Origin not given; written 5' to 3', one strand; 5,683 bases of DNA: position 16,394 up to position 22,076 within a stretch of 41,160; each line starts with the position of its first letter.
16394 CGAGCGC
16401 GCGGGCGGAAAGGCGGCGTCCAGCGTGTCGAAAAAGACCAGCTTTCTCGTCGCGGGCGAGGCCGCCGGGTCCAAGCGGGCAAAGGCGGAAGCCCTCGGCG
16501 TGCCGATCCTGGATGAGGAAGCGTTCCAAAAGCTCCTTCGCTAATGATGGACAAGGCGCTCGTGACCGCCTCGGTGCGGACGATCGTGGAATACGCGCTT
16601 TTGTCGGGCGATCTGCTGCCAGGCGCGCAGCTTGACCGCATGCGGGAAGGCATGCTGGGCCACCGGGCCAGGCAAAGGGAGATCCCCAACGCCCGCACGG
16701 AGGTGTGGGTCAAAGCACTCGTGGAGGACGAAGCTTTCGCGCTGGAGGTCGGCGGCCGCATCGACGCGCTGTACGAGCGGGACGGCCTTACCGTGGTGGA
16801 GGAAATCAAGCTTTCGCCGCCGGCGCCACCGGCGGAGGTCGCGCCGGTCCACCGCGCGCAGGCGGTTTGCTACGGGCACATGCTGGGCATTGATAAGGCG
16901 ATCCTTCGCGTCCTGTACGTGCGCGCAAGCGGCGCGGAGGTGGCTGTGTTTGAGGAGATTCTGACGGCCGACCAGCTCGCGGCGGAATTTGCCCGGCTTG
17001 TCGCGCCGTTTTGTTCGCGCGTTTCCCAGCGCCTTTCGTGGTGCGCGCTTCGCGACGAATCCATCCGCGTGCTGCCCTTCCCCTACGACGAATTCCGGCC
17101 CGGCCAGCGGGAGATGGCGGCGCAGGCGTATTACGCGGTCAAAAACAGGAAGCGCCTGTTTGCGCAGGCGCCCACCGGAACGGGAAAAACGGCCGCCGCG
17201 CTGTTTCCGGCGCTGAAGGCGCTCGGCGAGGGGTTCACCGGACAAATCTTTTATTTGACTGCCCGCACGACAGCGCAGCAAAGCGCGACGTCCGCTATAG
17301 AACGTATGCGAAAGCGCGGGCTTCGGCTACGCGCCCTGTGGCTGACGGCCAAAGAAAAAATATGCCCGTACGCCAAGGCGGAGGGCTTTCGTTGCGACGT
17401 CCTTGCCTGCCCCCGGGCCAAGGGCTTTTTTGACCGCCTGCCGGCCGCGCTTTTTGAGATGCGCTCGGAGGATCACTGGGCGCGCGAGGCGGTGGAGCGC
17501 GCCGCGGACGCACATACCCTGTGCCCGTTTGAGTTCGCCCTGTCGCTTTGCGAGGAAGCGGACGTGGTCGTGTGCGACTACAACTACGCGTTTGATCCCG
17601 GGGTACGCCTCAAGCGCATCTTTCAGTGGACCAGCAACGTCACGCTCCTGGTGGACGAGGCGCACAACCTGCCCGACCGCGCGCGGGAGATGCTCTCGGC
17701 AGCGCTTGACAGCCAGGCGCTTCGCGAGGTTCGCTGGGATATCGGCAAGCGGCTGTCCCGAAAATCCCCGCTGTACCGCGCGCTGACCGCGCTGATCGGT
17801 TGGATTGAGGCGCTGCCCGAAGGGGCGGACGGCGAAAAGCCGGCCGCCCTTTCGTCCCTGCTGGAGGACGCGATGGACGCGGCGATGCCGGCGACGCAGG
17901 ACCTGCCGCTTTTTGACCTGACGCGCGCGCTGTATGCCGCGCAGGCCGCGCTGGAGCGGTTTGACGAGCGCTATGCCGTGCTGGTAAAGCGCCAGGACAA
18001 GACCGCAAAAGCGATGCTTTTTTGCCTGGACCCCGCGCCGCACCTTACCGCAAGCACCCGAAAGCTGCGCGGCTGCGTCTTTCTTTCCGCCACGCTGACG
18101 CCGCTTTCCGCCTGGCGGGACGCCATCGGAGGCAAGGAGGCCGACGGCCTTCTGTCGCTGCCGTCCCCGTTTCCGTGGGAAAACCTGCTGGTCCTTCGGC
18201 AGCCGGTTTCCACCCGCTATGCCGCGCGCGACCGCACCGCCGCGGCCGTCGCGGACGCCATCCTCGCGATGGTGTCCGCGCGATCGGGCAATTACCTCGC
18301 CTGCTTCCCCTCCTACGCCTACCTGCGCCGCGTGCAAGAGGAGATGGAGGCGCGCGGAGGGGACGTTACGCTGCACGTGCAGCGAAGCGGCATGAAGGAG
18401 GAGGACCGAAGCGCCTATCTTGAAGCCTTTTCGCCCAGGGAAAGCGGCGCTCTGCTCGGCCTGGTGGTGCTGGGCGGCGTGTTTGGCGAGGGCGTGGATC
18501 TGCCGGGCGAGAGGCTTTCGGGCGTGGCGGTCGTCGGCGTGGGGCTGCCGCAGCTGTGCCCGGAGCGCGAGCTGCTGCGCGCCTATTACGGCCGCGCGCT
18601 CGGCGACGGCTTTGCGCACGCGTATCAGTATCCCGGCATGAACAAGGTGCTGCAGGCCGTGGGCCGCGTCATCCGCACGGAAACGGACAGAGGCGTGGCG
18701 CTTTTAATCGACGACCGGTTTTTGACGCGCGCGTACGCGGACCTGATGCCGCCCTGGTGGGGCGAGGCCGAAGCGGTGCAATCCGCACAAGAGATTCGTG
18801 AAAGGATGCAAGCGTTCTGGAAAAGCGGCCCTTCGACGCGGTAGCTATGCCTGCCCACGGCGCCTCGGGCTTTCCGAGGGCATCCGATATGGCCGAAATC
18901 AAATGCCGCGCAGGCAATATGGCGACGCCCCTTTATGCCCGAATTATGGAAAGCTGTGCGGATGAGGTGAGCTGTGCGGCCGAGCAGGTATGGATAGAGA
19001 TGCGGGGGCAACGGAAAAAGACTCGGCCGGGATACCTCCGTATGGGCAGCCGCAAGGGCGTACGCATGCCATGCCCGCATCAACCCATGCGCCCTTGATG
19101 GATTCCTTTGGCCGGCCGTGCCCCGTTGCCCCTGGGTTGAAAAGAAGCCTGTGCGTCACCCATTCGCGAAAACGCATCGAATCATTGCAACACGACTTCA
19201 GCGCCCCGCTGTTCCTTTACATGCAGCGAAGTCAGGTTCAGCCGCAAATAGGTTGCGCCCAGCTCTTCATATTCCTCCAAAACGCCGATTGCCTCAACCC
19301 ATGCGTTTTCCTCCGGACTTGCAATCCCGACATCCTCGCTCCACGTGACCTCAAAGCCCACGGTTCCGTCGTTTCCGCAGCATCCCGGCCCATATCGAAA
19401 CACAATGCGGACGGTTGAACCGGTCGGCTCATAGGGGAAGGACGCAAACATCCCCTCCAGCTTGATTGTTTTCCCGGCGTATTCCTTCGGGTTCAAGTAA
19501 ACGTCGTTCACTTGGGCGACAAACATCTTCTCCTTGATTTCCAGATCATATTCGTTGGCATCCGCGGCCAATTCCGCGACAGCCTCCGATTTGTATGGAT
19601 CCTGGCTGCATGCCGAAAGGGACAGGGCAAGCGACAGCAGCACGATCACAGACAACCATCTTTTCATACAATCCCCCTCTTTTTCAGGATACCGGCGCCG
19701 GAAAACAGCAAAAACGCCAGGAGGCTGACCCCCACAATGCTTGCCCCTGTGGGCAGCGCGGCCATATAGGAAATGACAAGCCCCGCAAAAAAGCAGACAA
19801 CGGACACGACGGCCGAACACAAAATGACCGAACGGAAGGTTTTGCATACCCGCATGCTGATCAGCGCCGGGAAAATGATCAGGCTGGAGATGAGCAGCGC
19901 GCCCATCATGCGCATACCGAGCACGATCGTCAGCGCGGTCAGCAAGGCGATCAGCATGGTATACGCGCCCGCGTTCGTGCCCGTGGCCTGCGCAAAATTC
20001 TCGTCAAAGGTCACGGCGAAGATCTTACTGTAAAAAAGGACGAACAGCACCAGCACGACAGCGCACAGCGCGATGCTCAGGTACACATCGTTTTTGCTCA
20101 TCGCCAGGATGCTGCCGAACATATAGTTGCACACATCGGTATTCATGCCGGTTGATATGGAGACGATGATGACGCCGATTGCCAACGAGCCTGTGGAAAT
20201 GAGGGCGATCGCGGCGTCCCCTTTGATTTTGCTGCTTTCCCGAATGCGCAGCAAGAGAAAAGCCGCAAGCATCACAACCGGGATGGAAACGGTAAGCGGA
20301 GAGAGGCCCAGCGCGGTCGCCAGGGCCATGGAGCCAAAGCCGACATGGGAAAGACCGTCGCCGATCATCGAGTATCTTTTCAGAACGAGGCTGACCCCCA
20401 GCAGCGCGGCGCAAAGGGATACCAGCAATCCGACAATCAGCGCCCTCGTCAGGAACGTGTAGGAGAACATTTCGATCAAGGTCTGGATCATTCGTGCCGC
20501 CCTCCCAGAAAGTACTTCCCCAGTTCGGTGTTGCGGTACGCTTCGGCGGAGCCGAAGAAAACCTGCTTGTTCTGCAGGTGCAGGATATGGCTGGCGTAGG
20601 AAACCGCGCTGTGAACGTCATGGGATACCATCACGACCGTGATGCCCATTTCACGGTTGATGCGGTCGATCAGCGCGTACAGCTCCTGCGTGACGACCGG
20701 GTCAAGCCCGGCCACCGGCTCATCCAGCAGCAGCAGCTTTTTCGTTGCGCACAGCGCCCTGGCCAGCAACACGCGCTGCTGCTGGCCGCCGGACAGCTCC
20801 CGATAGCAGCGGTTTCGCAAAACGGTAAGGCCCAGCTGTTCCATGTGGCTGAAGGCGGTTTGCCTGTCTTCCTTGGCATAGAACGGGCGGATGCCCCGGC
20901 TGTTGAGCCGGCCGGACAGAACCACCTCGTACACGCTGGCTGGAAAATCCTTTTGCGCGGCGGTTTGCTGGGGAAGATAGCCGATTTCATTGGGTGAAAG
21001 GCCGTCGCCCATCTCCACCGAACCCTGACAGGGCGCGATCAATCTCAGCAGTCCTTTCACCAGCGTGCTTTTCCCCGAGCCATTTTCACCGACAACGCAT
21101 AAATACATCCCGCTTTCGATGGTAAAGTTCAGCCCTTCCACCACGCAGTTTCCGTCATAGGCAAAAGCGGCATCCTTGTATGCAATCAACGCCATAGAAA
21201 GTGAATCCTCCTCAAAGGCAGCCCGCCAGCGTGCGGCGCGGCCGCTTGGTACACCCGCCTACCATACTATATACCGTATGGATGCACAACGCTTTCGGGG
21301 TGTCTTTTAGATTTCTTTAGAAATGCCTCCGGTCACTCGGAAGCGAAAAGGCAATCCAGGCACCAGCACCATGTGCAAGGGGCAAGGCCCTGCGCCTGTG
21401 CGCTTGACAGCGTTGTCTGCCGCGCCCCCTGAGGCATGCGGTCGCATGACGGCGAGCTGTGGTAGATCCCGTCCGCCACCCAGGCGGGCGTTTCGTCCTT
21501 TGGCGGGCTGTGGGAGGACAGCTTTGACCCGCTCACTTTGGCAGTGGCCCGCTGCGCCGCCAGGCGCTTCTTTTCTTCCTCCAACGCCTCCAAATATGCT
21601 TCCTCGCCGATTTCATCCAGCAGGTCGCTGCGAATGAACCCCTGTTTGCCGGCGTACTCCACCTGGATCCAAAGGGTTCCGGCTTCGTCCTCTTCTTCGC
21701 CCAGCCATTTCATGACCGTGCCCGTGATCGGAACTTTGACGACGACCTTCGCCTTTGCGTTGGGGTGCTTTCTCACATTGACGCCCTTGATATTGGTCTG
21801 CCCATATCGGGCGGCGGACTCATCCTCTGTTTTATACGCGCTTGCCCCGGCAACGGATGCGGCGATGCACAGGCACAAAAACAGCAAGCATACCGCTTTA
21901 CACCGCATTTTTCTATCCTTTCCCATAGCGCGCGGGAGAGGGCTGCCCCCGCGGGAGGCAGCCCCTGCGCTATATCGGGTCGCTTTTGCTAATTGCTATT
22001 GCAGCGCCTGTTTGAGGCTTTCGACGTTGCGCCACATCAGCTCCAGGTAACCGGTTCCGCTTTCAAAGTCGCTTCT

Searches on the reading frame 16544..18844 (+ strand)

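Call 31: search_protein_families(library=pfam, proteins=[window:16544-18844:+], max_evalue=0.001)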
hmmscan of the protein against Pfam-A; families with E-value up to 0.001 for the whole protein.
window:16544-18844:+ (766 aa): 5 families
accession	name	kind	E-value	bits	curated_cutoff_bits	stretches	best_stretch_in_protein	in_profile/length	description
PF13307.12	Helicase_C_2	-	6.3e-38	130.9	25.3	1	574-741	2-169/170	Helicase C-terminal domain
PF06733.21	DEAD_2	-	2.9e-12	47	21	1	304-393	83-172/172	DEAD_2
PF00270.35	DEAD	-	6.7e-10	39.4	26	1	192-265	4-79/167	DEAD/DEAH box helicase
PF06777.17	HBB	-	7.8e-07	29.4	30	1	470-559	102-188/190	Helical and beta-bridge domain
PF04851.21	ResIII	-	0.00015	22.2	22.5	0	184-255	4-76/164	Type III restriction enzyme, res subunit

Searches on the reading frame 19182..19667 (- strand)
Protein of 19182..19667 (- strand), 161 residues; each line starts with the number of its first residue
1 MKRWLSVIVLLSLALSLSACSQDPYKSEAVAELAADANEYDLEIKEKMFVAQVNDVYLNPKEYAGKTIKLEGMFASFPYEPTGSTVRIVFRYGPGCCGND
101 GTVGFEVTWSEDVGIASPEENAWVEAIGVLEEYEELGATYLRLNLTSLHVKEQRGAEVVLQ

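Call 68: search_protein_families(library=ncbifam, proteins=[window:19182-19667:-], max_evalue=5)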
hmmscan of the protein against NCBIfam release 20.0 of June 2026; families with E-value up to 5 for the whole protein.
window:19182-19667:- (161 aa): 9 families
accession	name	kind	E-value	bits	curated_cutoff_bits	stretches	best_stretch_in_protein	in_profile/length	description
TIGR03943.1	TIGR03943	equivalog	5.6e-10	39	88.8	1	34-149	103-212/221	TIGR03943 family putative permease subunit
NF052321.1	LP_Lmo2079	subfamily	0.012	15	150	1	1-57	1-57/354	Lmo2079 family surface lipoprotein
NF047847.2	SS_mature_LptM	equivalog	0.017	15.2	27.7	1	1-20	1-20/31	LPS translocon maturation chaperone LptM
NF033894.1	Eex_IncN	subfamily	0.018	15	33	1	2-40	1-35/65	EexN family lipoprotein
NF033193.2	lipo_NDxxF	hypoth_equivalog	0.031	14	60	1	2-63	1-60/199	NDxxF motif lipoprotein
NF047813.1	LIC13410_lipo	equivalog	0.081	13.1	180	1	1-44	1-44/123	LIC13410 family lipoprotein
NF045774.1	cytochro_C551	exception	0.14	12.2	118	1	1-41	1-38/110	cytochrome c551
NF047408.1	SA0632_fam_LP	equivalog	0.18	11.5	70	1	1-25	1-23/68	SA0632 family lipoprotein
NF007804.1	PRK10510.1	equivalog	0.19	11.1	307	1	2-32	3-33/219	OmpA family lipoprotein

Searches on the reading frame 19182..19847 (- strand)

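Call 3: search_protein_families(library=pfam, proteins=[window:19182-19847:-], max_evalue=0.01)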
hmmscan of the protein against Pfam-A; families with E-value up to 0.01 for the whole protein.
window:19182-19847:- (221 aa): 1 family
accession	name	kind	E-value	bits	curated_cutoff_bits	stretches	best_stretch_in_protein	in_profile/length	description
PF21537.2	DUF1980_C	-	4.2e-12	46.3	25.9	1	81-209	3-129/141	DUF1980 C-terminal domain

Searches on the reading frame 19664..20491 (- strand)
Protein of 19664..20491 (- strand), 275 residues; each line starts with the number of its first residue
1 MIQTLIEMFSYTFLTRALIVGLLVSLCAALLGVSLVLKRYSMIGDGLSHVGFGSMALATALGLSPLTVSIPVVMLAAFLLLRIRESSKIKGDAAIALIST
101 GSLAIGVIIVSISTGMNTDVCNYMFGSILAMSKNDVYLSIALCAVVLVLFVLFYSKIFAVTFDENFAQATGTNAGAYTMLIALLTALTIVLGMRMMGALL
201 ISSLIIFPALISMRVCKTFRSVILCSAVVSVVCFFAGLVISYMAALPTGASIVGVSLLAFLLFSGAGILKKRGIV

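Call 3: search_protein_families(library=pfam, proteins=[window:19664-20491:-], max_evalue=0.01)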
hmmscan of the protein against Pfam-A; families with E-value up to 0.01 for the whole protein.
window:19664-20491:- (275 aa): 2 families
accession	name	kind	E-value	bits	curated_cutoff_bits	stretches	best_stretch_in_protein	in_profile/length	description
PF00950.22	ABC-3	-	8.6e-59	199.6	20.1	1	10-262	1-253/258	ABC 3 transport family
PF01032.23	FecCD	-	0.0025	17.4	26.5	1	97-250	134-295/311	FecCD transport family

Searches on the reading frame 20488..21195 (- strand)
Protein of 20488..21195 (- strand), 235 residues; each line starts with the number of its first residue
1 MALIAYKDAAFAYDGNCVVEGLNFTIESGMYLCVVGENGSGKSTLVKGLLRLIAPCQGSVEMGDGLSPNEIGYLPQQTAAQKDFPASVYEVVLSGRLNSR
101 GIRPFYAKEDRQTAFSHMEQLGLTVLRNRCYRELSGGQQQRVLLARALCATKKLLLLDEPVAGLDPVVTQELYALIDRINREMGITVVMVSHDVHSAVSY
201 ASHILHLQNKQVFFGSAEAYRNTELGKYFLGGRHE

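Call 3: search_protein_families(library=pfam, proteins=[window:20488-21195:-], max_evalue=0.01)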
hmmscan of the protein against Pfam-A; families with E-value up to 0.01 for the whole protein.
window:20488-21195:- (235 aa): 8 families
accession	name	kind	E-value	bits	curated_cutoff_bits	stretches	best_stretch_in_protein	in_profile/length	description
PF00005.33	ABC_tran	-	1.1e-25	91.2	25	1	20-162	2-137/137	ABC transporter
PF13304.12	AAA_21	-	5.6e-13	50.1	27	2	108-194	220-300/304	AAA domain, putative AbiEii toxin, Type IV TA system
PF02463.25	SMC_N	-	6.8e-06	26.1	40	0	32-49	27-44/220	RecF/RecN/SMC N terminal domain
PF13555.12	AAA_29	-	0.00016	21.8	27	1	27-56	20-49/61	P-loop containing region of AAA domain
PF13401.12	AAA_22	-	0.00078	20.2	27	1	31-190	7-121/130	AAA domain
PF05729.18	NACHT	-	0.0036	17.6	26.7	1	32-54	3-25/167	NACHT domain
PF09818.15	ABC_ATPase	-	0.0036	16.8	23.2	0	154-214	190-253/283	P-loop domain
PF13191.12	AAA_16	-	0.0068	17.3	32.6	0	30-54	25-49/167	AAA ATPase domain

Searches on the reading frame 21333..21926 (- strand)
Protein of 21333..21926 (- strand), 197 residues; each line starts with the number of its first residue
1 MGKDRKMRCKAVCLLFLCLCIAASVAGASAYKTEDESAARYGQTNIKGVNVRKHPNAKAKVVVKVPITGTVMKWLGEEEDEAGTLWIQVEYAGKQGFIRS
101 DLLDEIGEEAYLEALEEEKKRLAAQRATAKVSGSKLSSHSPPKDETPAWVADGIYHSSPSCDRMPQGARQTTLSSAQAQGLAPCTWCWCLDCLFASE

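Call 3: search_protein_families(library=pfam, proteins=[window:21333-21926:-], max_evalue=0.01)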
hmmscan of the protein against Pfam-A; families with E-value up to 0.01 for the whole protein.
window:21333-21926:- (197 aa): 2 families
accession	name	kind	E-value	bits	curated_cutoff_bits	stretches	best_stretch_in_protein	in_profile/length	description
PF08239.17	SH3_3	-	5.8e-08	33.2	27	1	48-103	2-53/54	Bacterial SH3 domain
PF06347.19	SH3_4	-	0.00022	21.4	24.1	1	48-104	4-55/56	Bacterial SH3 domain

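Call 68: search_protein_families(library=ncbifam, proteins=[window:21333-21908:-], max_evalue=5)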
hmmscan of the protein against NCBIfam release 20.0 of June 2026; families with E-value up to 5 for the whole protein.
window:21333-21908:- (191 aa): 0 families
